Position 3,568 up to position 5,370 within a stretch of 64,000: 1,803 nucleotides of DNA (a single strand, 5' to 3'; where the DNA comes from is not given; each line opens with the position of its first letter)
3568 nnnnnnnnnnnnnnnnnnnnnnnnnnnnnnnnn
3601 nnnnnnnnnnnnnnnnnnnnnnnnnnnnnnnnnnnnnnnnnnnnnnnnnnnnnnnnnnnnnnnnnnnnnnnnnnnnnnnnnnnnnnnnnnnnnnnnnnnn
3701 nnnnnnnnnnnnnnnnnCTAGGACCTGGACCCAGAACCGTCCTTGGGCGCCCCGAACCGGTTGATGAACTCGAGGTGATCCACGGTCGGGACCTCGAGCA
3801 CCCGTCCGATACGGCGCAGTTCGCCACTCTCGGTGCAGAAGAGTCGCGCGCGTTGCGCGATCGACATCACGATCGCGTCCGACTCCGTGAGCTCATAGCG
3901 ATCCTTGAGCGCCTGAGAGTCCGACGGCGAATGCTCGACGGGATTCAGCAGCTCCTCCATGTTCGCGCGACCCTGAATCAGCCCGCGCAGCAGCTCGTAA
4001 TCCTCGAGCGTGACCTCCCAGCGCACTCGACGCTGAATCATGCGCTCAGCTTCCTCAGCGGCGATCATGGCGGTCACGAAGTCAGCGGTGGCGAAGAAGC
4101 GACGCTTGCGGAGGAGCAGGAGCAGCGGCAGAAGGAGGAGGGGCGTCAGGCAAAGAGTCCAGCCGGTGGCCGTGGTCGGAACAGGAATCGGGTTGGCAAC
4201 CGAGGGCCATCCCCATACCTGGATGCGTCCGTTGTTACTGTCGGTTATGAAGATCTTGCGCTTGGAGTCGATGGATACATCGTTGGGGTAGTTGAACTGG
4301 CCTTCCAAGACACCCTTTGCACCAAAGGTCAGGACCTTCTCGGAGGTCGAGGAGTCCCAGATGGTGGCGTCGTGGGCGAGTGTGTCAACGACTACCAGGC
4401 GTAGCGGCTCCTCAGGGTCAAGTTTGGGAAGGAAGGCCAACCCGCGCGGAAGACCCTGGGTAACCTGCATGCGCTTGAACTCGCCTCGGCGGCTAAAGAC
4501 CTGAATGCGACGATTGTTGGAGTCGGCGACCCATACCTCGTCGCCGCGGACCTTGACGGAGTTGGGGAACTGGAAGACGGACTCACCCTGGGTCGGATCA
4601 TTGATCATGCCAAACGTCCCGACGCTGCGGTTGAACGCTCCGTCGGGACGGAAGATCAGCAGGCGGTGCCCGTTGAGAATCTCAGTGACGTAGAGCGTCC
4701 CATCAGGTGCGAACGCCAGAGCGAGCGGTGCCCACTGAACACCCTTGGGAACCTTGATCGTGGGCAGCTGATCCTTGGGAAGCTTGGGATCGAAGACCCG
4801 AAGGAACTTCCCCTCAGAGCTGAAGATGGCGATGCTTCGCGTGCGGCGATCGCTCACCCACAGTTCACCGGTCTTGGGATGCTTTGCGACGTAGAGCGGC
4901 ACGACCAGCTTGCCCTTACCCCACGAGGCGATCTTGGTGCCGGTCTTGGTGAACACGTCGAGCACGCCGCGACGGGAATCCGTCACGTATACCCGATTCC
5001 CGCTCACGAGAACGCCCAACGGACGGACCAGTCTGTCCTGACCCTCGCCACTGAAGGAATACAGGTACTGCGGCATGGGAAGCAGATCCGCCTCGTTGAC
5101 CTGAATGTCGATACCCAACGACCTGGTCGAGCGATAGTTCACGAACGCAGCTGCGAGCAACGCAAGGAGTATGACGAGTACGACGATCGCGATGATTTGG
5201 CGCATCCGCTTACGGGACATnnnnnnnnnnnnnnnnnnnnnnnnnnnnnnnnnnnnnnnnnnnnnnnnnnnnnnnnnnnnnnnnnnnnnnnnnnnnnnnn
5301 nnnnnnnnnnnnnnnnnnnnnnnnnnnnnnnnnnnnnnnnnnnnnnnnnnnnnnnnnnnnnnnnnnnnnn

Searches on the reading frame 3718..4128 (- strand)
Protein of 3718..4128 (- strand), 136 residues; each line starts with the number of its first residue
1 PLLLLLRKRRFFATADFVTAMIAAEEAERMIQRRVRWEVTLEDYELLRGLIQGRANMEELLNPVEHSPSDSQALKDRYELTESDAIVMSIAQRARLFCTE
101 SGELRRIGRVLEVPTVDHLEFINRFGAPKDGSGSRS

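Call 3: search_protein_families(library=pfam, proteins=[window:3718-4128:-], max_evalue=1)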
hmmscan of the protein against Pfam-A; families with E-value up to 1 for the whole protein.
window:3718-4128:- (136 aa): 0 families

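Call 5: search_protein_families(library=ncbifam, proteins=[window:3718-4128:-], max_evalue=1)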
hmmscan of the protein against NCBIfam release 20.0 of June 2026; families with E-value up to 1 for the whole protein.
window:3718-4128:- (136 aa): 1 family
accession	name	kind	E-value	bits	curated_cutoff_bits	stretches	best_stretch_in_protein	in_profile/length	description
NF010535.0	PRK13923.1-3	equivalog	0.1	12.4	257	1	42-101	117-181/193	sporulation-specific transcriptional regulator GerR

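Call 77: search_protein_families(library=padloc, proteins=[window:3721-4128:-], max_evalue=1)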
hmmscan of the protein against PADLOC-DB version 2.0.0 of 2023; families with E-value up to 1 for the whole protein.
window:3721-4128:- (136 aa): 0 families

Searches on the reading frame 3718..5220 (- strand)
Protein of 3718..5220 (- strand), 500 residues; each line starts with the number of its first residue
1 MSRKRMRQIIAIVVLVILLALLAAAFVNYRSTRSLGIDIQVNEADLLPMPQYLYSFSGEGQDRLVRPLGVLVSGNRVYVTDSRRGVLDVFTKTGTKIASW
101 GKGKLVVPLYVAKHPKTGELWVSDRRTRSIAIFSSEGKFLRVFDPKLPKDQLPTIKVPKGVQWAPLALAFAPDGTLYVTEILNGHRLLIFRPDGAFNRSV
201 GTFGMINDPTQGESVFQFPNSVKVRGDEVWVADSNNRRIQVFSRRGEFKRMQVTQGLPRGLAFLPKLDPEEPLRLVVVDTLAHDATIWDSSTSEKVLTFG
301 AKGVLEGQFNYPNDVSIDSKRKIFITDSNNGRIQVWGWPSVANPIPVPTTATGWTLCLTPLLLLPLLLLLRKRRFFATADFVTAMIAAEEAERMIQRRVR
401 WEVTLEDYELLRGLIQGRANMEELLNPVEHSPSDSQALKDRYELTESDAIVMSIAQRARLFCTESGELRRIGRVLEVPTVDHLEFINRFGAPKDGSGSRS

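Call 3: search_protein_families(library=pfam, proteins=[window:3718-5220:-], max_evalue=1)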
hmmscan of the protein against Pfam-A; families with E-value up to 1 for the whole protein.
window:3718-5220:- (500 aa): 6 families
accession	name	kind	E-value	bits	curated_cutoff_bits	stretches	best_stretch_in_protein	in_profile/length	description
PF01436.27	NHL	-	2.7e-24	84.4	20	4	309-336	1-28/28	NHL repeat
PF17170.10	DUF5128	-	4.5e-09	36.4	22.9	1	210-250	37-77/321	6-bladed beta-propeller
PF25021.1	TEN_NHL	-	0.024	14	27.1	0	163-181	31-49/357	Teneurin NHL domain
PF16261.11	DUF4915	-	0.074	12.7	35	1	216-264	196-245/316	Domain of unknown function (DUF4915)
PF13449.12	Phytase-like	-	0.11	12.8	27.6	0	115-178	76-140/284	Esterase-like activity of phytase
PF05685.18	Uma2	-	0.13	12.2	27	0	228-254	125-152/172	Putative restriction endonuclease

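Call 5: search_protein_families(library=ncbifam, proteins=[window:3718-5220:-], max_evalue=1)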
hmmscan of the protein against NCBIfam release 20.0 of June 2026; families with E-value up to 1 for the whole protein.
window:3718-5220:- (500 aa): 4 families
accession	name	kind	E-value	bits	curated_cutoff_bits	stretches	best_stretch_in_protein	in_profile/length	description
NF035926.1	scyF_NHL_VPEP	equivalog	4.7e-24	85.2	350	2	103-336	39-273/376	scytonemin biosynthesis PEP-CTERM protein ScyF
NF033206.1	ScyE_fam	subfamily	0.0002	21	80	1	164-185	9-30/333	ScyD/ScyE family protein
NF047780.1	LIC12708_fam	subfamily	0.01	14.7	150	0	211-251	51-91/391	LIC_12708 family protein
TIGR04370.1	glyco_rpt_poly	subfamily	0.26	10.2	40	1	3-94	205-295/396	oligosaccharide repeat unit polymerase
